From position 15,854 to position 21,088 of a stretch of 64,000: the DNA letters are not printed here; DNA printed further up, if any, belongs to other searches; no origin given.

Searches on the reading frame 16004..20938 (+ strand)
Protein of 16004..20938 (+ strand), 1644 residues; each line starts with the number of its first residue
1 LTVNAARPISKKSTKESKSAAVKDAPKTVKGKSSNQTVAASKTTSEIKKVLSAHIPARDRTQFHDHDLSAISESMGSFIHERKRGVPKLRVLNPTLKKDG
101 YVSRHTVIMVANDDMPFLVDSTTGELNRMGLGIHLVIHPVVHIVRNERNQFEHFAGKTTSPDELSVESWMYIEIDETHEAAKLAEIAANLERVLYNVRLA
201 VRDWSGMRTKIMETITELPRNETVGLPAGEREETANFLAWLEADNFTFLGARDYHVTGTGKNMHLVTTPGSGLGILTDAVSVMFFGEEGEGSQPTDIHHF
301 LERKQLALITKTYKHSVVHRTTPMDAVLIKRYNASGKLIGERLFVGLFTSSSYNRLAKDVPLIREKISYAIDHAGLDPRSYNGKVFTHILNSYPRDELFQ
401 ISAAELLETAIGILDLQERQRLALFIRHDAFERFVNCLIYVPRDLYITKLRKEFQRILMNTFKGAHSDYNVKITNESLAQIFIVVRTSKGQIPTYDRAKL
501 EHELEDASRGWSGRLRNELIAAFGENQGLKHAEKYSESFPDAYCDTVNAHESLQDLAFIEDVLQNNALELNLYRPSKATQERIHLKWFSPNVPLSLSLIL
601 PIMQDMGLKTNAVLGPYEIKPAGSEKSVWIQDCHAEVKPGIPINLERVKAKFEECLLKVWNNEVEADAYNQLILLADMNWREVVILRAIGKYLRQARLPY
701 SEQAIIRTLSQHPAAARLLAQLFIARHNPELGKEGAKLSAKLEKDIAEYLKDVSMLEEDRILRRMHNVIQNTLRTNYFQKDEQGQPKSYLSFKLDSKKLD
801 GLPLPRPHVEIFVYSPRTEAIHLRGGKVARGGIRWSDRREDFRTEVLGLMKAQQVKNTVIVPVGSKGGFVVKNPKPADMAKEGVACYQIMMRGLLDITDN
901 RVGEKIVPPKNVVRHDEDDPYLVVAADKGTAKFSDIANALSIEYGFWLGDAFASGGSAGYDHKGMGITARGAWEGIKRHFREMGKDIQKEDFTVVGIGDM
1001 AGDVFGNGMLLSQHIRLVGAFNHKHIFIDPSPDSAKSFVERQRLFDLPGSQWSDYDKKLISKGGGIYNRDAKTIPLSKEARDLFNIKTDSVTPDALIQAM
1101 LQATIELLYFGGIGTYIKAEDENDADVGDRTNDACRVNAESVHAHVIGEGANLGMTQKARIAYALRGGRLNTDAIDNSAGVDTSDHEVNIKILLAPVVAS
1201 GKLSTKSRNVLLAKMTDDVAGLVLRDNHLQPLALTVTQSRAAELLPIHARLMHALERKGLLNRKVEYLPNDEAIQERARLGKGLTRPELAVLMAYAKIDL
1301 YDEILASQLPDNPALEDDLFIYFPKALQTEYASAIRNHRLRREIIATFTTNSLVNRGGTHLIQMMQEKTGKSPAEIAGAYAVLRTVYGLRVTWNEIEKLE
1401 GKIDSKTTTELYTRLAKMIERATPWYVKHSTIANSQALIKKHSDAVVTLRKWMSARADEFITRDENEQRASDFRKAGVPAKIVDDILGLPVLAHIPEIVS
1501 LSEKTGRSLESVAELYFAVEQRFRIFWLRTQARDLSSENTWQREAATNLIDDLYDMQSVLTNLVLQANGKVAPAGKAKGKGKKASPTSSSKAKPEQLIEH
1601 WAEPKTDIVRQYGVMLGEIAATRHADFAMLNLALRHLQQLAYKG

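Call 58: search_protein_families(library=pfam, proteins=[window:16004-20938:+], max_evalue=0.01)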
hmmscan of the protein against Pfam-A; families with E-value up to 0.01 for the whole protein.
window:16004-20938:+ (1644 aa): 9 families
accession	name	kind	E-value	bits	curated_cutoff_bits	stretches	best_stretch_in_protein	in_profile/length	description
PF05088.18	Bac_GDH_CD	-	2.5e-254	844.8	22.8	1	746-1236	2-496/497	Bacterial NAD-glutamate dehydrogenase, catalytic domain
PF21074.2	GDH_C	-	9.5e-94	314.8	26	1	1281-1638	1-338/339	Glutamate dehydrogenase, C-terminal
PF21075.3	GDH_ACT1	-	2.3e-39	134.9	23.7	1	52-190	6-144/144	Glutamate dehydrogenase, ACT1 domain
PF21076.3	GDH_ACT2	-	6.7e-27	94.3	22.8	1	424-511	2-89/90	Glutamate dehydrogenase, ACT2 domain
PF21078.2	GDH_HM3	-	4.6e-23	81.5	24.6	1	664-729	1-66/66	Glutamate dehydrogenase, helical motif 3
PF21073.2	GDH_HM1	-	1.1e-21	76.9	21.2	1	360-419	1-60/60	Glutamate dehydrogenase, helical motif 1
PF21077.3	GDH_ACT3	-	1.6e-12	47.4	22.2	1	568-643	2-75/80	Glutamate dehydrogenase, ACT3 domain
PF21079.2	GDH_HM2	-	2.7e-06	27.7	21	1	519-561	2-44/45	Glutamate dehydrogenase, helical motif 2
PF00208.27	ELFV_dehydrog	-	0.006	16.7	23.4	0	1138-1188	128-181/241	Glutamate/Leucine/Phenylalanine/Valine dehydrogenase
